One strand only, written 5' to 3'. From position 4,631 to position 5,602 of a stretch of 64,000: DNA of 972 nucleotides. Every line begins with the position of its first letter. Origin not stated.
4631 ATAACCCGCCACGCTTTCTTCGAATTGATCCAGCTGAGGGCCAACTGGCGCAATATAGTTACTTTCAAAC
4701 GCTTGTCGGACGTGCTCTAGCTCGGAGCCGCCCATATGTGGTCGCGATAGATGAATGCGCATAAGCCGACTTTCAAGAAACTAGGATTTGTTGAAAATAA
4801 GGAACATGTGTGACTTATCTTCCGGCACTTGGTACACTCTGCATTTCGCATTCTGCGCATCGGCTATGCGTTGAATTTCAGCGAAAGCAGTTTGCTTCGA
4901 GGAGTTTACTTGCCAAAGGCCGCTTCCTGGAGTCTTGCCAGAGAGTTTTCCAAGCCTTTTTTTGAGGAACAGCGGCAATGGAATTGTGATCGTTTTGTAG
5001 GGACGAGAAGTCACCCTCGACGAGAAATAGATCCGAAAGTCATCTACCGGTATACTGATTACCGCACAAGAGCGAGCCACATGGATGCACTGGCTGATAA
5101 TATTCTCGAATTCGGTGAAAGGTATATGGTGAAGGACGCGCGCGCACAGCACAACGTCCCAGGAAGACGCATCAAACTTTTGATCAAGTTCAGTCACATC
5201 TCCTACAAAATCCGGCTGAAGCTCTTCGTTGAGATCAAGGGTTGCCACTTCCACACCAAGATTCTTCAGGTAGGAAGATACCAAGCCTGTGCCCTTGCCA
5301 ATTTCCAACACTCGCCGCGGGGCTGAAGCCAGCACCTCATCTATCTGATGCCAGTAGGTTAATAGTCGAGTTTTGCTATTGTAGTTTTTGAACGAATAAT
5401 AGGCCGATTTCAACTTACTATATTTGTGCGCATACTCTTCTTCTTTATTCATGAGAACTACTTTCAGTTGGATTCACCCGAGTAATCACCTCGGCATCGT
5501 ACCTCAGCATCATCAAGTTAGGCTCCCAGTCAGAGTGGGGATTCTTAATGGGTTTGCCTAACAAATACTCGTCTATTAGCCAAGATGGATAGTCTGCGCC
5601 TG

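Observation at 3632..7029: Split PglB2-like module: PglC-type priming transferase + ATP-grasp + SAM methyltransferase + DegT aminotransferase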

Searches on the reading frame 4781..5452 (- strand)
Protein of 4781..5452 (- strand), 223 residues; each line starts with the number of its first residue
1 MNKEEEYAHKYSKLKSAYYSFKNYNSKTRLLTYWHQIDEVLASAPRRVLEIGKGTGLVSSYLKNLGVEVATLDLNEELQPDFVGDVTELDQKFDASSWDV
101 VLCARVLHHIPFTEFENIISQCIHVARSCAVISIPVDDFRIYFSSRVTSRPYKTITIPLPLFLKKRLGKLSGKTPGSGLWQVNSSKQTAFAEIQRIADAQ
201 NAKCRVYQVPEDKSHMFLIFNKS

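Call 4: search_protein_families(library=pfam, proteins=[window:4781-5452:-], max_evalue=0.01)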
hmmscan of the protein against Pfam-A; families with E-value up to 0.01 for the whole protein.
window:4781-5452:- (223 aa): 5 families
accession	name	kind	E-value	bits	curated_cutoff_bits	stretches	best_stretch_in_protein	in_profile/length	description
PF08241.18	Methyltransf_11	-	1.1e-07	32.8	21.2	1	49-127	1-88/95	Methyltransferase domain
PF13489.12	Methyltransf_23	-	4e-07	30.4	27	1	40-111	16-95/164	Methyltransferase domain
PF13649.12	Methyltransf_25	-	6.1e-07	30.5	27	1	48-126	1-93/97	Methyltransferase domain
PF08242.18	Methyltransf_12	-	3.5e-05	24.9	30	1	49-122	1-88/98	Methyltransferase domain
PF03848.20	TehB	-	0.0016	18.3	20.4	1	23-88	7-73/193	Tellurite resistance protein TehB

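Call 5: search_protein_families(library=ncbifam, proteins=[window:4781-5452:-], max_evalue=0.01)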
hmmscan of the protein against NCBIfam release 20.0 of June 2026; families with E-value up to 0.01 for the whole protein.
window:4781-5452:- (223 aa): 11 families
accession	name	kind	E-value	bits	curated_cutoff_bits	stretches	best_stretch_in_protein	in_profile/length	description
NF043040.1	corrin_prot_MT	hypoth_equivalog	2.7e-07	30.2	180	1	29-77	26-74/216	corrinoid protein-associated methyltransferase CpaM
TIGR01983.1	UbiG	equivalog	4e-06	26.3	102.95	0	45-77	50-82/228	bifunctional 2-polyprenyl-6-hydroxyphenol methylase/3-demethylubiquinol 3-O-methyltransferase UbiG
NF004851.0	PRK06202.1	equivalog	1e-05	25.1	243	1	89-132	123-164/237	hypothetical protein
NF041255.1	mycofact_MftM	equivalog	0.00019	20.8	200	1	82-138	191-245/289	mycofactocin oligosaccharide methyltransferase MftM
TIGR02021.1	BchM-ChlM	equivalog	0.0003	20.3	158.9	1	44-134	54-155/218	magnesium protoporphyrin IX methyltransferase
NF011529.0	PRK14968.1-3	equivalog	0.0018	17.7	162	1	38-76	28-66/198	putative methyltransferase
TIGR00537.1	hemK_rel_arch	hypoth_equivalog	0.003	17.3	87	1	44-75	19-50/179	HemK2/MTQ2 family protein methyltransferase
NF011530.0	PRK14968.1-4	equivalog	0.0054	16.1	243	1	43-75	38-71/202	putative methyltransferase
NF004452.0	PRK05785.1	equivalog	0.0056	16.2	207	1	42-138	49-150/228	hypothetical protein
NF008264.0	PRK11036.1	equivalog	0.0059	16.1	366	0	8-78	10-78/261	tRNA uridine 5-oxyacetic acid(34) methyltransferase CmoM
NF008992.0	PRK12335.1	equivalog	0.0075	15.4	303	1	22-77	98-155/289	SAM-dependent methyltransferase TehB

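Call 39: find_homologous_proteins(query=window:4781-5452:-)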
Query window:4781-5452:- (223 aa): 29 proteins with E <= 0.001 among 242 candidates.
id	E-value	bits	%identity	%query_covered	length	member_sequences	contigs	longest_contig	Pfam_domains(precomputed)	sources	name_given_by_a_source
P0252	6.4e-125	433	94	92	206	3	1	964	PF13489.13,PF13649.13,PF08241.19,PF08242.19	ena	-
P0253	2.2e-69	251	53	97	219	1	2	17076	PF13489.13,PF08241.19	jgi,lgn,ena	jgi:hypothetical protein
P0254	8.8e-69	249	51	99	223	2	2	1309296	PF13489.13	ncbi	-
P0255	3.6e-60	221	50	95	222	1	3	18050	PF13489.13,PF03848.21,PF13649.13,PF08241.19,PF08242.19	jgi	jgi:ubiquinone/menaquinone biosynthesis C-methylase UbiE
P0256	3.7e-59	218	47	93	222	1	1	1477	PF13489.13,PF03848.21,PF13649.13,PF08241.19,PF08242.19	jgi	-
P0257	3.8e-58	214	46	93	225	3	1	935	PF13489.13,PF13649.13,PF08241.19,PF08242.19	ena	-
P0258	1.1e-57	213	46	92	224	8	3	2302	PF13489.13,PF13649.13,PF08241.19,PF08242.19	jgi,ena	jgi:ubiquinone/menaquinone biosynthesis C-methylase UbiE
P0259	2.2e-57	212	45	93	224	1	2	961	PF13489.13,PF13649.13,PF08241.19,PF08242.19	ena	-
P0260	3.5e-57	211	47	95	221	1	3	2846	PF13489.13,PF13649.13,PF08241.19,PF08242.19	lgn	-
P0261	1.0e-56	210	47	94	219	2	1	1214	PF13489.13,PF03848.21,PF13649.13,PF08241.19,PF08242.19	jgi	-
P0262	2.6e-56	208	48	94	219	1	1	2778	PF13489.13,PF13649.13,PF08241.19,PF08242.19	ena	-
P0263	2.9e-56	208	46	93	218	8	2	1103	PF13489.13,PF03848.21,PF13649.13,PF08241.19,PF08242.19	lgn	-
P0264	6.4e-55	204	48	93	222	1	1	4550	PF13489.13,PF13649.13,PF08241.19,PF08242.19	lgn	-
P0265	1.1e-54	203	46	92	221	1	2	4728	PF13489.13,PF03848.21,PF13649.13,PF08241.19,PF08242.19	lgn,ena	-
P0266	2.7e-54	202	43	96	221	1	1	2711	PF13489.13,PF13649.13,PF08241.19,PF08242.19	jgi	jgi:SAM-dependent methyltransferase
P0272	4.8e-49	185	43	85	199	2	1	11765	PF13489.13,PF13649.13,PF08241.19,PF08242.19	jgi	jgi:2-polyprenyl-3-methyl-5-hydroxy-6-metoxy-1,4-benzoquinol methylase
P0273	6.9e-48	181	40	95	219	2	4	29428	PF13489.13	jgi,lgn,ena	jgi:hypothetical protein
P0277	2.1e-42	163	42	94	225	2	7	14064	PF13489.13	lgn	-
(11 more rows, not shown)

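Call 40: find_encoding_contigs(protein=P0254, flank=10000, max_places=2)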
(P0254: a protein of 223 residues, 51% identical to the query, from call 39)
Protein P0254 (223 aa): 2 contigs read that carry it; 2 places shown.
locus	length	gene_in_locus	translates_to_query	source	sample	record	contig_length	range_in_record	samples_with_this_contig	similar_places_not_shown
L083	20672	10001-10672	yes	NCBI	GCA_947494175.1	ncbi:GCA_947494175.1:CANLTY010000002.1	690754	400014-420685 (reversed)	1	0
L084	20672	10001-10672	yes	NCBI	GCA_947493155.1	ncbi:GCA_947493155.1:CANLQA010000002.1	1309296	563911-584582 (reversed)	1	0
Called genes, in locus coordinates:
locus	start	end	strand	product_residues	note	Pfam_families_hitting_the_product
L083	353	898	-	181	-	PF00111:Fer2, PF01799:Fer2_2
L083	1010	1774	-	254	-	PF00596:Aldolase_II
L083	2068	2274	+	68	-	PF01165:Ribosomal_S21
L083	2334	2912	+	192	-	PF01346:FKBP_N (faint), PF00254:FKBP_C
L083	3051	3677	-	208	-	PF00702:Hydrolase, PF13419:HAD_2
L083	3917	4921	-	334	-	PF01073:3Beta_HSD, PF01370:Epimerase, PF04321:RmlD_sub_bind, PF05368:NmrA (weak), PF07993:NAD_binding_4 (faint), PF16363:GDP_Man_Dehyd, PF02719:Polysacc_synt_2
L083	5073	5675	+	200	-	PF13590:DUF4136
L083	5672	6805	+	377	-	PF18027:Pepdidase_M14_N, PF00246:Peptidase_M14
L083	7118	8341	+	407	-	PF13439:Glyco_transf_4, PF13579:Glyco_trans_4_4, PF00534:Glycos_transf_1, PF13692:Glyco_trans_1_4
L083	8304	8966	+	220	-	PF02397:Bac_transf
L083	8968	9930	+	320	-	PF21360:PylC-like_N, PF02655:ATP-grasp_3, PF15632:ATPgrasp_Ter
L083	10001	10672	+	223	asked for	PF13489:Methyltransf_23 (weak)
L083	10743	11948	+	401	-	PF01041:DegT_DnrJ_EryC1, PF00266:Aminotran_5 (weak)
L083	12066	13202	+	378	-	-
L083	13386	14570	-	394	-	PF14897:EpsG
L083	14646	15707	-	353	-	-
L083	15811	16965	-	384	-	PF02350:Epimerase_2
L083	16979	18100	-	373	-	PF01370:Epimerase, PF14667:Polysacc_synt_C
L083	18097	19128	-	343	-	PF01073:3Beta_HSD, PF01370:Epimerase, PF02719:Polysacc_synt_2, PF05368:NmrA, PF07993:NAD_binding_4, PF13460:NAD_binding_10, PF16363:GDP_Man_Dehyd, PF08485:Polysacc_syn_2C, +3 more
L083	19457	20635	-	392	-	-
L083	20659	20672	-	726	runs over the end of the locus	PF02706:Wzz, PF13807:GNVR, PF01656:CbiA (weak), PF10609:ParA (weak), PF13614:AAA_31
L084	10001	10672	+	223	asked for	PF13489:Methyltransf_23 (weak)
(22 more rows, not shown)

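Call 41: find_encoding_contigs(protein=P0253, flank=10000, max_places=2)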
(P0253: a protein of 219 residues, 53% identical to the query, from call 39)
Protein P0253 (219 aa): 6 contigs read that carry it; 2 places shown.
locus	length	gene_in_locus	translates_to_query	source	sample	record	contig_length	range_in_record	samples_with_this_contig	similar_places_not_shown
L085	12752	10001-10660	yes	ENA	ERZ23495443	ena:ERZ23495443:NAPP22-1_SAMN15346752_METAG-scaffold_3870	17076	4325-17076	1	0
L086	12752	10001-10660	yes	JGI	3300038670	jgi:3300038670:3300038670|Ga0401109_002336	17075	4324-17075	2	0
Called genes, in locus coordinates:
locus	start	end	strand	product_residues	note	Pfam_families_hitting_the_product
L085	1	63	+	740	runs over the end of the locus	PF02706:Wzz, PF13807:GNVR, PF10609:ParA (faint), PF01656:CbiA, PF13614:AAA_31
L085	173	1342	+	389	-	-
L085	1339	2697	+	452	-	PF04932:Wzy_C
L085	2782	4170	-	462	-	PF27533:CapK_C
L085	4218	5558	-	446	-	PF04932:Wzy_C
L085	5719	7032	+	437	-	-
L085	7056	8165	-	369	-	PF13477:Glyco_trans_4_2, PF13439:Glyco_transf_4, PF13579:Glyco_trans_4_4, PF20706:GT4-conflict (weak), PF00534:Glycos_transf_1, PF13692:Glyco_trans_1_4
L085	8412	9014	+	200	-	PF02397:Bac_transf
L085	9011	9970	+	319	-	PF21360:PylC-like_N, PF15632:ATPgrasp_Ter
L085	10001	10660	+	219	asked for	PF13489:Methyltransf_23 (weak), PF08241:Methyltransf_11 (weak)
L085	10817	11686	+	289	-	-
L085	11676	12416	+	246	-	PF01209:Ubie_methyltran (weak), PF05175:MTS (weak), PF13489:Methyltransf_23, PF05219:DREV (weak), PF13847:Methyltransf_31, PF08241:Methyltransf_11, PF08242:Methyltransf_12, PF13649:Methyltransf_25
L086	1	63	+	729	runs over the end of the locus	PF02706:Wzz, PF13807:GNVR, PF10609:ParA (faint), PF01656:CbiA, PF13614:AAA_31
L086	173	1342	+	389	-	-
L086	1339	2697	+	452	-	PF04932:Wzy_C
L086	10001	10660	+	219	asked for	PF13489:Methyltransf_23 (weak), PF08241:Methyltransf_11 (weak)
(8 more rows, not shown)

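Call 42: find_encoding_contigs(protein=P0273, flank=10000, max_places=2)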
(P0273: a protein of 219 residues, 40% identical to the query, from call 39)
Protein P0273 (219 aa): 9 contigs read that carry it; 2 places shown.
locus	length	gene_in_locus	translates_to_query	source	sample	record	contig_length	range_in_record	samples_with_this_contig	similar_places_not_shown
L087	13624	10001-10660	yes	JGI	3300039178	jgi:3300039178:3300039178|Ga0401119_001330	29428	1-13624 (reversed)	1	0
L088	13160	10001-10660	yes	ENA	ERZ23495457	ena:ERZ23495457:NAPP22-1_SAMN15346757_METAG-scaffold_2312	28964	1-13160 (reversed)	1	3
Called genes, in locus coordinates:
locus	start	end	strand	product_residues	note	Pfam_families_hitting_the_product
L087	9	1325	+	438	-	PF04932:Wzy_C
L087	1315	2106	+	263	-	PF00685:Sulfotransfer_1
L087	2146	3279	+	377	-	PF13439:Glyco_transf_4, PF20706:GT4-conflict (weak), PF00534:Glycos_transf_1, PF13692:Glyco_trans_1_4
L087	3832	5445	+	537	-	PF04932:Wzy_C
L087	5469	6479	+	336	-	PF01073:3Beta_HSD, PF01370:Epimerase, PF02719:Polysacc_synt_2, PF04321:RmlD_sub_bind (weak), PF05368:NmrA, PF16363:GDP_Man_Dehyd, PF13460:NAD_binding_10, PF08485:Polysacc_syn_2C, +2 more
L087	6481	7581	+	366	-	PF01370:Epimerase, PF16363:GDP_Man_Dehyd (faint), PF14667:Polysacc_synt_C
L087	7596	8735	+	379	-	PF02350:Epimerase_2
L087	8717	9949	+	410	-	PF00534:Glycos_transf_1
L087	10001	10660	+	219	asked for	PF13489:Methyltransf_23 (weak)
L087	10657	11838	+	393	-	PF02655:ATP-grasp_3, PF02786:CPSase_L_D2 (faint), PF15632:ATPgrasp_Ter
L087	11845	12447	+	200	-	PF02397:Bac_transf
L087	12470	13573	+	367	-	PF01041:DegT_DnrJ_EryC1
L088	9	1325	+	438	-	PF04932:Wzy_C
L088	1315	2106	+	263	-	PF00685:Sulfotransfer_1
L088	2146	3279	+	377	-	PF13439:Glyco_transf_4, PF20706:GT4-conflict (weak), PF00534:Glycos_transf_1, PF13692:Glyco_trans_1_4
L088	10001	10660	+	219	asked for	PF13489:Methyltransf_23 (weak)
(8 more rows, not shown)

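Call 44: find_encoding_contigs(protein=P0255, flank=8000, max_places=1)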
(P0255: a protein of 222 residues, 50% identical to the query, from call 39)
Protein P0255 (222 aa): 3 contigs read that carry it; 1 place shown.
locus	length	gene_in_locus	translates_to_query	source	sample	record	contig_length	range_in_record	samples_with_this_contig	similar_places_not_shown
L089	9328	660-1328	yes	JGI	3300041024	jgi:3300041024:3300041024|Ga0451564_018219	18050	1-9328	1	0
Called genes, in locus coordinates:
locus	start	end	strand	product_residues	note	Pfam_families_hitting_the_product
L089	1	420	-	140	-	?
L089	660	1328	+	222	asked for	PF03848:TehB (weak), PF13489:Methyltransf_23, PF08241:Methyltransf_11, PF08242:Methyltransf_12 (weak), PF13649:Methyltransf_25 (faint)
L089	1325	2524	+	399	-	PF15632:ATPgrasp_Ter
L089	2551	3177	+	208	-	PF02397:Bac_transf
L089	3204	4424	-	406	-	PF13439:Glyco_transf_4, PF13579:Glyco_trans_4_4, PF00534:Glycos_transf_1, PF13692:Glyco_trans_1_4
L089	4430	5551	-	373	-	PF13439:Glyco_transf_4, PF13579:Glyco_trans_4_4, PF00534:Glycos_transf_1, PF13692:Glyco_trans_1_4, PF13524:Glyco_trans_1_2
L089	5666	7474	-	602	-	PF13522:GATase_6, PF13537:GATase_7, PF00733:Asn_synthase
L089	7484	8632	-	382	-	PF13439:Glyco_transf_4, PF13579:Glyco_trans_4_4, PF00534:Glycos_transf_1, PF13692:Glyco_trans_1_4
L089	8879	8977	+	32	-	-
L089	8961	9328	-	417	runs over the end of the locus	PF01943:Polysacc_synt (weak), PF13440:Polysacc_synt_3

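Call 45: find_encoding_contigs(protein=P0277, flank=8000, max_places=1)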
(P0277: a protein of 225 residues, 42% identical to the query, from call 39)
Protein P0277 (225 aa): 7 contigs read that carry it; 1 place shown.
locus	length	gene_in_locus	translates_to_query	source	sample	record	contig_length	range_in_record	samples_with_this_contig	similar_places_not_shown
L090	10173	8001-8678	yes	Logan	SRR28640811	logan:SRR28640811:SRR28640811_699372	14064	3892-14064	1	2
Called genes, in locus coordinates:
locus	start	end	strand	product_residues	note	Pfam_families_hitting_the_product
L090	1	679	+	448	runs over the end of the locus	-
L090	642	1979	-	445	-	-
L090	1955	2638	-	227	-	PF05050:Methyltransf_21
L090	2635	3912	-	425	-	PF04932:Wzy_C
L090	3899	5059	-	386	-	PF20706:GT4-conflict, PF00534:Glycos_transf_1, PF13692:Glyco_trans_1_4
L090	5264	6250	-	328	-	PF13480:Acetyltransf_6 (weak)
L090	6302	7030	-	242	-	-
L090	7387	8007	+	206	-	PF02397:Bac_transf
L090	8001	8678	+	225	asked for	PF13489:Methyltransf_23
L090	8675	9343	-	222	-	PF00702:Hydrolase, PF13419:HAD_2, PF13242:Hydrolase_like (weak)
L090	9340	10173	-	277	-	?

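Call 46: find_encoding_contigs(protein=P0272, flank=8000, max_places=1)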
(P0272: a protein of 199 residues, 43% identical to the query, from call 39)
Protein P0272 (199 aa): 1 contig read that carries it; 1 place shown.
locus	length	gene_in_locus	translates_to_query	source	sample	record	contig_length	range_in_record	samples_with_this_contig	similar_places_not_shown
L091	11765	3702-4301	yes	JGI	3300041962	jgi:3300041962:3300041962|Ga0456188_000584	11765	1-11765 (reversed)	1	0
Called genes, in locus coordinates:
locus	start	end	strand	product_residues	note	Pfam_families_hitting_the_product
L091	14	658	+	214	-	PF14667:Polysacc_synt_C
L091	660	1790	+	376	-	PF02350:Epimerase_2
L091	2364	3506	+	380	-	-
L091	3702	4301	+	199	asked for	PF13489:Methyltransf_23, PF13649:Methyltransf_25 (faint), PF08241:Methyltransf_11 (weak), PF08242:Methyltransf_12 (weak)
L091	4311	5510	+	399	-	PF02655:ATP-grasp_3, PF02786:CPSase_L_D2 (faint), PF15632:ATPgrasp_Ter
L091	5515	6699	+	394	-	PF01041:DegT_DnrJ_EryC1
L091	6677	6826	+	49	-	-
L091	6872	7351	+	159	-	PF19480:DUF6016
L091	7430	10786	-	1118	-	PF08547:CIA30 (faint)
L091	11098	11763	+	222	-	?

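Call 54: predict_structure(alignment_id=A2)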
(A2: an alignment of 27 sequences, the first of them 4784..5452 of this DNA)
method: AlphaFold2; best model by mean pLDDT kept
length: 223 residues; sequences in the alignment: 27
mean_pLDDT: 89.5   pTM: 0.87
mean pLDDT of the five models: 89.5, 89.6, 89.5, 87.6, 87.2
residues with pLDDT >= 90: 132; 70-90: 83; 50-70: 8; < 50: 0
segments of 3 or more residues with pLDDT < 50: none
pLDDT, mean of each block of 10 residues (from residue 1): 73 81 87 96 98 92 98 93 96 98 82 92 97 92 90 90 88 69 86 90 91 93 88
secondary structure, 60 per line:
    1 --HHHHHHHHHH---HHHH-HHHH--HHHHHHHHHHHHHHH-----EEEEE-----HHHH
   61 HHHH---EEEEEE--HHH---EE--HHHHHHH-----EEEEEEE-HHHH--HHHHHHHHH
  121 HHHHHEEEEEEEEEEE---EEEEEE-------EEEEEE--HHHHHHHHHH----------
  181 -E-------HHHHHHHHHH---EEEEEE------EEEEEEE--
elements in order: H3-12 H16-19 H21-24 H27-41 E47-51 H57-64 E68-73 H86-92 E98-104 H106-109 H112-125 E126-136 E140-145 E153-158 H161-170 H190-199 E203-208 E215-221

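Call 57: fold_search(model_id=the predicted structure, library=pdb)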
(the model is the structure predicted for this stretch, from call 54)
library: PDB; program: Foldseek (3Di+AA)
matches with E <= 10: 1699; with E <= 0.001: 699
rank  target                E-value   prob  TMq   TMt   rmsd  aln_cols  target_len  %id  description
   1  3e8s                  8.8e-09  1.00  0.61  0.62   9.7       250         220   11  Crystal structure of Putative SAM Dependent Methyltransferase in Complex with SAH (NP_744700.1) from PSEUDOMONAS PUTIDA  (released 2008-09-02)
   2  4qdk_B                1.6e-08  1.00  0.59  0.60   3.5       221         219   20  Crystal structure of magnesium protoporphyrin IX methyltransferase (ChlM) from Synechocystis PCC 6803 with bound SAH (released 2014-08-06)
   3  7pd7_C                2.1e-08  1.00  0.54  0.49  11.7       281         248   11  Crocagin methyl transferase CgnL (released 2022-08-17)
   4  7pd7_B                3.0e-08  1.00  0.57  0.51  10.6       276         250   12  Crocagin methyl transferase CgnL (released 2022-08-17)
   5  4qdk_A                3.2e-08  1.00  0.56  0.57   6.0       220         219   20  Crystal structure of magnesium protoporphyrin IX methyltransferase (ChlM) from Synechocystis PCC 6803 with bound SAH (released 2014-08-06)
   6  2azt_B                3.6e-08  1.00  0.50  0.41  11.5       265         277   12  Crystal structure of H176N mutant of human Glycine N-Methyltransferase (released 2006-09-26)
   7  7pd7_A                4.1e-08  1.00  0.58  0.53   9.2       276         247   13  Crocagin methyl transferase CgnL (released 2022-08-17)
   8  1wzn_A                4.1e-08  1.00  0.54  0.50  10.0       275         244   13  Crystal Structure of the SAM-dependent methyltransferase from Pyrococcus horikoshii OT3 (released 2006-03-14)
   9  8bij_A                4.6e-08  1.00  0.50  0.37   7.1       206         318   18  O-Methyltransferase Plu4894 (mutant I88M, W91L, C97Y, S142L, G146V, Y258M, L270F, S309Y) in complex with SAH (released 2023-03-08)
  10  2azt_A                7.1e-08  1.00  0.54  0.44  10.8       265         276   12  Crystal structure of H176N mutant of human Glycine N-Methyltransferase (released 2006-09-26)
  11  8ys9_B                8.6e-08  1.00  0.60  0.64   6.2       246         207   18  Crystal structure of Phosphatidylethanolamine N-methyltransferase from R. thermophilum complexed with DMPE and SAH (released 2024-10-16)
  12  4qdj                  9.1e-08  1.00  0.59  0.63   3.9       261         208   15  Crystal structure of magnesium protoporphyrin IX methyltransferase (ChlM) from Synechocystis PCC 6803 with bound SAM (released 2014-08-06)
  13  7pd7_D                1.4e-07  1.00  0.57  0.51   9.8       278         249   14  Crocagin methyl transferase CgnL (released 2022-08-17)
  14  3thr_B                1.5e-07  1.00  0.56  0.44   9.3       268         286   12  Crystal structure of rat native liver Glycine N-methyltransferase complexed with 5-methyltetrahydrofolate monoglutamat (released 2011-11-16)
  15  1r74_A                1.5e-07  1.00  0.51  0.43  11.3       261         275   11  Crystal Structure of Human Glycine N-Methyltransferase (released 2004-09-21)
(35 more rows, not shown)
